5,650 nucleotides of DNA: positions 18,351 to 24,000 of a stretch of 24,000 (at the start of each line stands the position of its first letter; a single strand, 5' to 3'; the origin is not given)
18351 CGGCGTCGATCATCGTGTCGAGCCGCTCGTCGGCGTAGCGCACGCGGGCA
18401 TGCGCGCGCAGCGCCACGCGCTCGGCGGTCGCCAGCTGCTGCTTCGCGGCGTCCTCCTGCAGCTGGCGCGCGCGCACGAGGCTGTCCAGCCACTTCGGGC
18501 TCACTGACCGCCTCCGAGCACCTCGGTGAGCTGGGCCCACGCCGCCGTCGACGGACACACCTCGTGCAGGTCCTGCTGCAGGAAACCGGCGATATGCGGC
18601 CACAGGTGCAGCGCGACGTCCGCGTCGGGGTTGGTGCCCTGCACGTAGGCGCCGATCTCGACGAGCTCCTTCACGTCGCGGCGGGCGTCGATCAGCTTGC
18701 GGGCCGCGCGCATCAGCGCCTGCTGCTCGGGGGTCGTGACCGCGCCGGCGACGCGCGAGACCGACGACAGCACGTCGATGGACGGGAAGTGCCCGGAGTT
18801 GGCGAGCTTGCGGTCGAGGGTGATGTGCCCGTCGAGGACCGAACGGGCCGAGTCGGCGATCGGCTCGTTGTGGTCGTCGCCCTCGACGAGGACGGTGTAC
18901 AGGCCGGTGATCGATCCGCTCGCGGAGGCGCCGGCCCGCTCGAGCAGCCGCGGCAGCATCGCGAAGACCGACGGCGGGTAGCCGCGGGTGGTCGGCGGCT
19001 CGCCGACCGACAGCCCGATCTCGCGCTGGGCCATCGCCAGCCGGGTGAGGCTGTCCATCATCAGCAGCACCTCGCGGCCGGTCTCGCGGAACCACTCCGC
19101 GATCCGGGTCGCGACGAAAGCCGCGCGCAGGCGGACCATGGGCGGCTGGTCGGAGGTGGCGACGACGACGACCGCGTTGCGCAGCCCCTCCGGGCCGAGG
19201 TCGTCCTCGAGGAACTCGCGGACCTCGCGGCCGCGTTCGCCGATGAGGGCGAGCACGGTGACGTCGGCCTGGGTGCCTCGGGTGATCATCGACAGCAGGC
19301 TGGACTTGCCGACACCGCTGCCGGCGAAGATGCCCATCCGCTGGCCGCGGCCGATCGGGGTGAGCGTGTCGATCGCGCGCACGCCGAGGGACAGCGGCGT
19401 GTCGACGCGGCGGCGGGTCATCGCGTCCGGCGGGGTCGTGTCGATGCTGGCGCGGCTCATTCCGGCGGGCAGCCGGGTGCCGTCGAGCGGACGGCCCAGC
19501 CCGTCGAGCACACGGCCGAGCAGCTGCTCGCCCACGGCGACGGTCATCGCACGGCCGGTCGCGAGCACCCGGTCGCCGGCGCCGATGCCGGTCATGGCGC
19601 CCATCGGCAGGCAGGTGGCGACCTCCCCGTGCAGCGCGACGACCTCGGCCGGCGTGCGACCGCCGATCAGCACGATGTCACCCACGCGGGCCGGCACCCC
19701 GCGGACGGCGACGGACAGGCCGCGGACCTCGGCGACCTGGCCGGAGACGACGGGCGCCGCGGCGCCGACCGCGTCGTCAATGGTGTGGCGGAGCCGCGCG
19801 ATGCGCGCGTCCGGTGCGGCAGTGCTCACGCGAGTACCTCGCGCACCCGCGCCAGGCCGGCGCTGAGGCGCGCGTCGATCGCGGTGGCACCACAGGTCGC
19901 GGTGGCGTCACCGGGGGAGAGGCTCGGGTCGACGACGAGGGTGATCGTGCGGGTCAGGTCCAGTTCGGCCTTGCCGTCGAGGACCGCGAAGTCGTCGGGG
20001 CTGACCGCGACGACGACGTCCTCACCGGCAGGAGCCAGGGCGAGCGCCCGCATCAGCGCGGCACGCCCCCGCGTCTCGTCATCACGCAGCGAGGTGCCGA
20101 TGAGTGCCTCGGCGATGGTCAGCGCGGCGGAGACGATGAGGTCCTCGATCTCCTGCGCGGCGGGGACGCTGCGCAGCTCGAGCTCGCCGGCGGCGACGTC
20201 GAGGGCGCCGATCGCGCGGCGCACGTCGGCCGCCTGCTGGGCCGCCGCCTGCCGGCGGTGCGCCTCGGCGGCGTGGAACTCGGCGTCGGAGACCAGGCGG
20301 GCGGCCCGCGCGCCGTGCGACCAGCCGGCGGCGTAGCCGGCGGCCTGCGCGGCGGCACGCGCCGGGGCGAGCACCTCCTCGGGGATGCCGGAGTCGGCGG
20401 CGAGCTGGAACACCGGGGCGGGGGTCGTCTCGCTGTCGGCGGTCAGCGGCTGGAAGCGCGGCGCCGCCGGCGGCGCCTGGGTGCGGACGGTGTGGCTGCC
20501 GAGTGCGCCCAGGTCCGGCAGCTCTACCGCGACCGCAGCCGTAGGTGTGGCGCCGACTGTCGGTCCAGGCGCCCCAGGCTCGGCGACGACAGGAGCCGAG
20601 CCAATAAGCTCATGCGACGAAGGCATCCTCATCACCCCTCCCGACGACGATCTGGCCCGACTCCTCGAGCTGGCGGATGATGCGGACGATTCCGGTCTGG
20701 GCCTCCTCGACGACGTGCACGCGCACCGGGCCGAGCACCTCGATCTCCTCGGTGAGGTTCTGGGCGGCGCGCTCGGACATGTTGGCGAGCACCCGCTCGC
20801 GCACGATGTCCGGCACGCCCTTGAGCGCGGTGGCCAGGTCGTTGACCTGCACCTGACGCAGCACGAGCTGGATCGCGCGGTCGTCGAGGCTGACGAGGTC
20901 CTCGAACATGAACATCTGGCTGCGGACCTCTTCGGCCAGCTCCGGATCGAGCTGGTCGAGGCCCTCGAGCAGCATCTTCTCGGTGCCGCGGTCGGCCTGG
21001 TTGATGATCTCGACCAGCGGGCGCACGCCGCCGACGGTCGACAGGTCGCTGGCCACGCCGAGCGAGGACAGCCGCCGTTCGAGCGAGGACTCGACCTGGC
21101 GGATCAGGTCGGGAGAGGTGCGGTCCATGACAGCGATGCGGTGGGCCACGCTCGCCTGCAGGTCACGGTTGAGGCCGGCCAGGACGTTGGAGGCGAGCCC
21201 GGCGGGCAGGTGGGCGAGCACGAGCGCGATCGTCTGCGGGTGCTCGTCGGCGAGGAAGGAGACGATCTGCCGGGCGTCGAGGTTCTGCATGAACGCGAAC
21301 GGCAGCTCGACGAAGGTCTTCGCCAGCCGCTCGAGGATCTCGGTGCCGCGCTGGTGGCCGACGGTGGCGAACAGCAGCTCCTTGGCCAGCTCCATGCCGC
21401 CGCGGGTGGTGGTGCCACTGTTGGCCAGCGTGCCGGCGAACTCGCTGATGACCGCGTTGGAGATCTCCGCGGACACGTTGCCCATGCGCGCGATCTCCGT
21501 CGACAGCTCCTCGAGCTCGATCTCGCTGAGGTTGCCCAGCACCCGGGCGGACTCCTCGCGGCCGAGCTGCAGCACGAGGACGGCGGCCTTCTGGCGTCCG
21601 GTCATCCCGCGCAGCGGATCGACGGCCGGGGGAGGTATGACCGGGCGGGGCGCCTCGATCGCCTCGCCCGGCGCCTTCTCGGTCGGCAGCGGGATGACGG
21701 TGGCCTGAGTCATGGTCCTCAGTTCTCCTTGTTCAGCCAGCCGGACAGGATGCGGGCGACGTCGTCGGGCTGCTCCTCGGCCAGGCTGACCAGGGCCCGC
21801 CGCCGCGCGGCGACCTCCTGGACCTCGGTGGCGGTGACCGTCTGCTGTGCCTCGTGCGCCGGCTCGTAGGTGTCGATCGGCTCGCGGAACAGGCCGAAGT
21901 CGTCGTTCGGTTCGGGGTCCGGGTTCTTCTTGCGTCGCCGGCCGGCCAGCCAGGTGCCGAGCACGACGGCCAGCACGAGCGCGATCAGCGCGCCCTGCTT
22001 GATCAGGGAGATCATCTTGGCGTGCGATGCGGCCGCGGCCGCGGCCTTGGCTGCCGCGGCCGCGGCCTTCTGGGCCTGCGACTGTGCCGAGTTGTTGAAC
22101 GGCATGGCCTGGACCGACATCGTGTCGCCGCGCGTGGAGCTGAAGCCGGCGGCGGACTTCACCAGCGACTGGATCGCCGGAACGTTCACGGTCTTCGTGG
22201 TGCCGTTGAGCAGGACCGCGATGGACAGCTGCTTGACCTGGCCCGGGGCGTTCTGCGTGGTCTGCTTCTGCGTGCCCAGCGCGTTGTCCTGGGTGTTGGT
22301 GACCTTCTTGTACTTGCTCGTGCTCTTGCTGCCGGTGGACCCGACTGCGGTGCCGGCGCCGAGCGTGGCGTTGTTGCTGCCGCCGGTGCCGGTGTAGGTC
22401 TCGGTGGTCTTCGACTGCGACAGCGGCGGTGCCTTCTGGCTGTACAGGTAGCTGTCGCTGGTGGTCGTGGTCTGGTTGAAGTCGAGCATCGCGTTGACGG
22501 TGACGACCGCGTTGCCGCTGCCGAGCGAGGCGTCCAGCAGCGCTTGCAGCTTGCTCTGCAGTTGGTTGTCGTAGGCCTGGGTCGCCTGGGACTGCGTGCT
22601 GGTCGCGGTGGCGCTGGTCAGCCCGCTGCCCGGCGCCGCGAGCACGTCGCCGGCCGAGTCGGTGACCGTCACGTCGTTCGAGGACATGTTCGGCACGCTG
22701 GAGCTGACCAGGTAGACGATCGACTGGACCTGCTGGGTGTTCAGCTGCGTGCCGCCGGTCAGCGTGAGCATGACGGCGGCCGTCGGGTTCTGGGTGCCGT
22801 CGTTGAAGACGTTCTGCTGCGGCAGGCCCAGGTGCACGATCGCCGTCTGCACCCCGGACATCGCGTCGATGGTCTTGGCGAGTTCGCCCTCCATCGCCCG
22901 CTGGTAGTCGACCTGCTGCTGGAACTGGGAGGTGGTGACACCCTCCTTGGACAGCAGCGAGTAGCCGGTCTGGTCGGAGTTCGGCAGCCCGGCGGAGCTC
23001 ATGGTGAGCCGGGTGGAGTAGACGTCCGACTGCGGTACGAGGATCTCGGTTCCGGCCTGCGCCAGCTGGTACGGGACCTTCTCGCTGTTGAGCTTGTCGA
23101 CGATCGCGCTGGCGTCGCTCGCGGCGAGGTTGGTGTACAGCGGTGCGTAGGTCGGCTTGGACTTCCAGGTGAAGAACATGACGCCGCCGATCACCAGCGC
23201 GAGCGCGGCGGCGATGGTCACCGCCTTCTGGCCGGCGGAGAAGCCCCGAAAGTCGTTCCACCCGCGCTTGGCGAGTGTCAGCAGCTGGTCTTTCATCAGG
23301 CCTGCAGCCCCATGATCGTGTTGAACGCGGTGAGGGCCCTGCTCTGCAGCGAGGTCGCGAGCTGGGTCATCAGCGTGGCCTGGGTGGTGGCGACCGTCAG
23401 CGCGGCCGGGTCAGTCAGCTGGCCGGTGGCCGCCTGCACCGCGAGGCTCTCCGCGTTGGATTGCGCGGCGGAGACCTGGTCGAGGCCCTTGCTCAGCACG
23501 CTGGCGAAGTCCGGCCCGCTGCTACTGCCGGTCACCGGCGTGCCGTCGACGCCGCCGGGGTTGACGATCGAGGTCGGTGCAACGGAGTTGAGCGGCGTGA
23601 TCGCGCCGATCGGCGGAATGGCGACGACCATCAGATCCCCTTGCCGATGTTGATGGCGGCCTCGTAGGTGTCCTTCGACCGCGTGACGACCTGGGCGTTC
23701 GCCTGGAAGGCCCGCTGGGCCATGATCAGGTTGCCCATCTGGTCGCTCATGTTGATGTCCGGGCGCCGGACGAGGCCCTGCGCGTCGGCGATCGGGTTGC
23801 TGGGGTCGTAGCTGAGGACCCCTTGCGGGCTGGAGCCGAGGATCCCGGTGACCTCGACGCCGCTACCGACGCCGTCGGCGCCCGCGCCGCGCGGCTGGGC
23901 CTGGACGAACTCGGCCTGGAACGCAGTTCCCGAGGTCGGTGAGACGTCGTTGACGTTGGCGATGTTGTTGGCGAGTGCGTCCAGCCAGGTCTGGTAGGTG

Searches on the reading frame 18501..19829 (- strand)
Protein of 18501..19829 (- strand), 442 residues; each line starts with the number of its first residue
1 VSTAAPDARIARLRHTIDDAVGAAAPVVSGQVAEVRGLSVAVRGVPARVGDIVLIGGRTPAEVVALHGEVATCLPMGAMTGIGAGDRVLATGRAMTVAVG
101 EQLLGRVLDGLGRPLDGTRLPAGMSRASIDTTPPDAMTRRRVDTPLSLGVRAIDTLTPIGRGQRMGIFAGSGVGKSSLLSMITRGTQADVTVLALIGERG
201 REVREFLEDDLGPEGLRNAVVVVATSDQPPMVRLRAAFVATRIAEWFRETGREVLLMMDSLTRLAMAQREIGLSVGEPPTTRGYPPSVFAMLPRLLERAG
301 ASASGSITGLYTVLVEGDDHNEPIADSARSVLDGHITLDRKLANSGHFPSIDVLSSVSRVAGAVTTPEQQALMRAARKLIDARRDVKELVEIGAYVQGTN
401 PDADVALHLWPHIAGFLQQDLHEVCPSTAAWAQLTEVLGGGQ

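Call 21: search_protein_families(library=pfam, proteins=[window:18501-19829:-], max_evalue=0.001)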
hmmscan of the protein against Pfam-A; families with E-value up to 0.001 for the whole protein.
window:18501-19829:- (442 aa): 2 families
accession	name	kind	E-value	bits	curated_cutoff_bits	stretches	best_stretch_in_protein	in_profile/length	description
PF00006.31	ATP-synt_ab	-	2.4e-88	295.7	29.5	1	149-358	1-213/213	ATP synthase alpha/beta family, nucleotide-binding domain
PF18269.6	T3SS_ATPase_C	-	1.5e-19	70.1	22.7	1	365-436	1-72/72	T3SS EscN ATPase C-terminal domain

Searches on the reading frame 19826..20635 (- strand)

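Call 21: search_protein_families(library=pfam, proteins=[window:19826-20635:-], max_evalue=0.001)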
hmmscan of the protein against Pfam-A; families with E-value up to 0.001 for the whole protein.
window:19826-20635:- (269 aa): 1 family
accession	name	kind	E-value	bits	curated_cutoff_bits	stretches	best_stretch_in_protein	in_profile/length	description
PF02108.21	FliH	-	8.3e-11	42.4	24.1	1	146-260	8-124/128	Flagellar assembly protein FliH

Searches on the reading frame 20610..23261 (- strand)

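Call 21: search_protein_families(library=pfam, proteins=[window:20610-23261:-], max_evalue=0.001)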
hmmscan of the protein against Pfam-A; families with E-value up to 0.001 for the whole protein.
window:20610-23261:- (883 aa): 4 families
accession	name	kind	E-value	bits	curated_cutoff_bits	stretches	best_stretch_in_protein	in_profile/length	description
PF01706.21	FliG_C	-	1e-41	142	23.3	1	767-872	2-107/108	FliG C-terminal domain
PF14841.11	FliG_M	-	6.6e-30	103.6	25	1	663-735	1-73/76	FliG middle domain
PF14842.11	FliG_N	-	3.2e-29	102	25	1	553-649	2-98/104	FliG N-terminal domain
PF03448.22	MgtE_N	-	0.00047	21.1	25.9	0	790-837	47-94/102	MgtE intracellular N domain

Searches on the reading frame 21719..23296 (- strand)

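Call 21: search_protein_families(library=pfam, proteins=[window:21719-23296:-], max_evalue=0.001)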
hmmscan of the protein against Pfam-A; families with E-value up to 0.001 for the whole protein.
window:21719-23296:- (525 aa): 2 families
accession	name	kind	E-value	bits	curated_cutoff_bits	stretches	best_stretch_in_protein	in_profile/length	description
PF01514.23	YscJ_FliF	-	2.2e-62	210.6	24.4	1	46-220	2-178/179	Secretory protein of YscJ/FliF family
PF08345.17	YscJ_FliF_C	-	8.7e-28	98.1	23.8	1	254-400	1-147/147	Flagellar M-ring protein C-terminal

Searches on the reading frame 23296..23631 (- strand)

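Call 21: search_protein_families(library=pfam, proteins=[window:23296-23631:-], max_evalue=0.001)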
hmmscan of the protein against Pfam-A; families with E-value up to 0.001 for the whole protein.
window:23296-23631:- (111 aa): 1 family
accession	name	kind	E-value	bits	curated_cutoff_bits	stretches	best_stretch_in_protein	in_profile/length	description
PF02049.23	FliE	-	1.8e-13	50.8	22.4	1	33-110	11-88/89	Flagellar hook-basal body complex protein FliE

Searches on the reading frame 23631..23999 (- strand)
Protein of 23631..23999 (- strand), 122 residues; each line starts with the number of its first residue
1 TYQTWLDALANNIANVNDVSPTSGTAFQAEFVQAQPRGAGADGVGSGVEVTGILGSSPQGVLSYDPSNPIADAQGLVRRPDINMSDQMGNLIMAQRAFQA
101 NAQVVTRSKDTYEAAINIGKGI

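Call 21: search_protein_families(library=pfam, proteins=[window:23631-23999:-], max_evalue=0.001)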
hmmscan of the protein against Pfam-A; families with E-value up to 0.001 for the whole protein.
window:23631-23999:- (122 aa): 1 family
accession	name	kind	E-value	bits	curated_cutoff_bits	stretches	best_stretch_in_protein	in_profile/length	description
PF06429.18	Flg_bbr_C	-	5.2e-10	39.1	23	1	74-118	2-46/46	Flagellar basal body rod FlgEFG protein C-terminal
